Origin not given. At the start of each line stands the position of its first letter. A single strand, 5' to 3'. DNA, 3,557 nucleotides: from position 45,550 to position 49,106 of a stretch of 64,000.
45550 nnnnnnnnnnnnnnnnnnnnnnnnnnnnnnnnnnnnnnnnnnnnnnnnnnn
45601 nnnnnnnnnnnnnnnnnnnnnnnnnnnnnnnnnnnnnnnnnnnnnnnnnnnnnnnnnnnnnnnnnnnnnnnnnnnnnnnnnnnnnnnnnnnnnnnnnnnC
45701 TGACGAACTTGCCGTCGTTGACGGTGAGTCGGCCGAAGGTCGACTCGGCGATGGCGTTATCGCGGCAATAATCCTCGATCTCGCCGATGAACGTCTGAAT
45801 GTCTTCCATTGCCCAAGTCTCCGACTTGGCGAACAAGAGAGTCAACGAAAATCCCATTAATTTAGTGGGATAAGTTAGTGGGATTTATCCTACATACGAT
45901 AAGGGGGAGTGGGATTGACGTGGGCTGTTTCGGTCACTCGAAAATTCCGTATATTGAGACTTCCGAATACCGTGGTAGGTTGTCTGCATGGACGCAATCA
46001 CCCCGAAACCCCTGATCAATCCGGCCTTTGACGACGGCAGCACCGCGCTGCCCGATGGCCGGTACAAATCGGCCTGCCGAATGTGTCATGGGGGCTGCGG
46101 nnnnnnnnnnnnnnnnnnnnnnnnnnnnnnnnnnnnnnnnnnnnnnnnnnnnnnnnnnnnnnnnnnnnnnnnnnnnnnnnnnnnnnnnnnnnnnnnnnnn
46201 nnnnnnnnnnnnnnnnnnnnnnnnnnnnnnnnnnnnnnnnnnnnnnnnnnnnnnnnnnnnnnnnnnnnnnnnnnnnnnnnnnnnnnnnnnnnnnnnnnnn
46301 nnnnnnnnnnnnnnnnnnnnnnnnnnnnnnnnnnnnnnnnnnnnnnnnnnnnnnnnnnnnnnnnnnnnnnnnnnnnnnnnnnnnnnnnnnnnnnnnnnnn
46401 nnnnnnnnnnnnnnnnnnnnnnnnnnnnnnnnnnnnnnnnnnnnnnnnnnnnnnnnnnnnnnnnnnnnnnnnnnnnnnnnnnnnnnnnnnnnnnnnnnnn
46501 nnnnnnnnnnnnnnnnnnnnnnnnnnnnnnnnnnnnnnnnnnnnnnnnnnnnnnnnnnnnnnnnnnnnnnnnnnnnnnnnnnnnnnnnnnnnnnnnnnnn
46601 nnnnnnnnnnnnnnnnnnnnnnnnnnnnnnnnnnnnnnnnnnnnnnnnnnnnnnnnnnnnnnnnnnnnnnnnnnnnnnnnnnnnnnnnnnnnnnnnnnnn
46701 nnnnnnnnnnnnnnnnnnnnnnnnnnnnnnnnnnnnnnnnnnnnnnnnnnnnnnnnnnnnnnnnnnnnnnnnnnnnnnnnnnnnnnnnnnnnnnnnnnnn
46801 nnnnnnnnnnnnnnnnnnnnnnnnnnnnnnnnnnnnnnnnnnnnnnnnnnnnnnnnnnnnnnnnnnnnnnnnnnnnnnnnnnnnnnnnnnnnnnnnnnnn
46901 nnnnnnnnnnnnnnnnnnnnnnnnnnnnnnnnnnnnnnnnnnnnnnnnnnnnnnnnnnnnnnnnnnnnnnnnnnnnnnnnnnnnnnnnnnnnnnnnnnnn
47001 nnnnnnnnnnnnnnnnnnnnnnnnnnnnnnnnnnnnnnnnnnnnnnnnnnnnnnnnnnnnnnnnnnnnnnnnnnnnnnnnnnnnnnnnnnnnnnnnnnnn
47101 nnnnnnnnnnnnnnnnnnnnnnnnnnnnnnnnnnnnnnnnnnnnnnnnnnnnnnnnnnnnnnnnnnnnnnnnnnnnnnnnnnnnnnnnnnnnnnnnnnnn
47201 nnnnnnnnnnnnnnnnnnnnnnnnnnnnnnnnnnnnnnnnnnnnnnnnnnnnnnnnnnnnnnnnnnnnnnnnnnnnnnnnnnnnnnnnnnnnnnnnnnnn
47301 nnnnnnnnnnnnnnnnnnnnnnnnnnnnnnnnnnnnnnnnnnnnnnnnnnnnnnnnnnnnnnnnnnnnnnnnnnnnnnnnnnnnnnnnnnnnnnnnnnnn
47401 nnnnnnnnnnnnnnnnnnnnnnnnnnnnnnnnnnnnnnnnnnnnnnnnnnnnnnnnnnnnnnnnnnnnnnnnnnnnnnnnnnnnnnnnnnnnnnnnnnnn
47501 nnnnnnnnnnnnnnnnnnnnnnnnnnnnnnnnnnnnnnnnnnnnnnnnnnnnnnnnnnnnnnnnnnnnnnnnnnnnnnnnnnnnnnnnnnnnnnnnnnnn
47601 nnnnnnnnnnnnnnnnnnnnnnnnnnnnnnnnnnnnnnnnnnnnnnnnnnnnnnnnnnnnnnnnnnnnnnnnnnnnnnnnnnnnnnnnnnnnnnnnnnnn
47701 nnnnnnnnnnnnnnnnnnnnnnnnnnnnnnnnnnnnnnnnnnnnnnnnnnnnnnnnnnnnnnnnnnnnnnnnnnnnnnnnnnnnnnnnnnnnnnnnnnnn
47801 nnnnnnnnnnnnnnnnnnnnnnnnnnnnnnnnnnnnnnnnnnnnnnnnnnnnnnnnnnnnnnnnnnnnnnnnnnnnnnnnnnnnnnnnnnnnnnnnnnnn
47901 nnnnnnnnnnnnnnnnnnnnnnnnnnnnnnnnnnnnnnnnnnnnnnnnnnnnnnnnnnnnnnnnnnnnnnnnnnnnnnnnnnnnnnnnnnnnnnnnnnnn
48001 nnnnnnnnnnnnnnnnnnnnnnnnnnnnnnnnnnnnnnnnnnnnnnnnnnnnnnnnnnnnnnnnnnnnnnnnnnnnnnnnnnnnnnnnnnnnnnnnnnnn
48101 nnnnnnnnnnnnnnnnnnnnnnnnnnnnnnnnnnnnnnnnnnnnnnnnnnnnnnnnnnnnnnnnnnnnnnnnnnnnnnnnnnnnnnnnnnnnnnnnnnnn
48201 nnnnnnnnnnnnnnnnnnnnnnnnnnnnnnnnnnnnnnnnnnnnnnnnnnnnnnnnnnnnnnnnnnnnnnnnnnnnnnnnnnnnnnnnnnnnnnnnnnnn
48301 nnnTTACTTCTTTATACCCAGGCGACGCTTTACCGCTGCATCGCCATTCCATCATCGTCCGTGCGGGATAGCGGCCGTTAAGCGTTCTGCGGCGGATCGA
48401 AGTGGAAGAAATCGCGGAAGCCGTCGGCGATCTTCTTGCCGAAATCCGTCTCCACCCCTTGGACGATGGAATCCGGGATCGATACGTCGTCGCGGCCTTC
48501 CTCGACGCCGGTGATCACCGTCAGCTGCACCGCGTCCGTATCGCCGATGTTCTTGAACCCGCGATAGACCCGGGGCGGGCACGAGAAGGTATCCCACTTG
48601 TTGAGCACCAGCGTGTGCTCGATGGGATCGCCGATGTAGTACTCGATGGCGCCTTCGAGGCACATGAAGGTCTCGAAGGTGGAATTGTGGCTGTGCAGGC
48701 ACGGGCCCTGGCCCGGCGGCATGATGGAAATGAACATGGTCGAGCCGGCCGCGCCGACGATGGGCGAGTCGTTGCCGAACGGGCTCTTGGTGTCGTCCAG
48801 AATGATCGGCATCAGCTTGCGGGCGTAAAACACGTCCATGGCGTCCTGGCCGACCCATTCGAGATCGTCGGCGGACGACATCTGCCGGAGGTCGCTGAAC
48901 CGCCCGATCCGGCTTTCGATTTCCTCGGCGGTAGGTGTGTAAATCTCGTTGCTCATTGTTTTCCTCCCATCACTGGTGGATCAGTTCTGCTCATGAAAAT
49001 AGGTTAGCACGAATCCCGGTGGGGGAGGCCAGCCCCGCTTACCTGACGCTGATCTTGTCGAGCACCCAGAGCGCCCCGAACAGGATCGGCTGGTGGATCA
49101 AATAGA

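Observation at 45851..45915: Operator array ATCCCA(C/T)TAA in the divergent promoter between the HTH-methyltransferase operon and the Mo/W enzyme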

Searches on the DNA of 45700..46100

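Call 75: search_rna_families(source=window, start=45700, end=46100, threshold=evalue, max_evalue=1)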
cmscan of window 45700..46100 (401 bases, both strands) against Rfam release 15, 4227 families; matches with E-value up to 1: 0.
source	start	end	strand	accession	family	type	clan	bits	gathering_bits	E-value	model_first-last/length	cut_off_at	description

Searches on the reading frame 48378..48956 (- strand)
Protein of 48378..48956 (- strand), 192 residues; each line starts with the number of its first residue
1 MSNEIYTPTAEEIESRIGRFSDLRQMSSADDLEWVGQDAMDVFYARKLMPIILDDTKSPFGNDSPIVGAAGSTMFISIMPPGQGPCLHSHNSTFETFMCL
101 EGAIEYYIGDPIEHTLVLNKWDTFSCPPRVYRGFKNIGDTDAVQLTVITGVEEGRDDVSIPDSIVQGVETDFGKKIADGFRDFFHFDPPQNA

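Call 5: search_protein_families(library=pfam, proteins=[window:48378-48956:-])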
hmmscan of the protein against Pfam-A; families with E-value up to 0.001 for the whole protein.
window:48378-48956:- (192 aa): 1 family
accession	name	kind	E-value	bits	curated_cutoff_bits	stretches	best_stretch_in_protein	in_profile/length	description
PF07883.17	Cupin_2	-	9.5e-10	38.5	27.2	1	77-147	3-69/70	Cupin domain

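Call 6: search_protein_families(library=ncbifam, proteins=[window:48378-48956:-])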
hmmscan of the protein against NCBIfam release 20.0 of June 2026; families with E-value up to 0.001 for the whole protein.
window:48378-48956:- (192 aa): 0 families
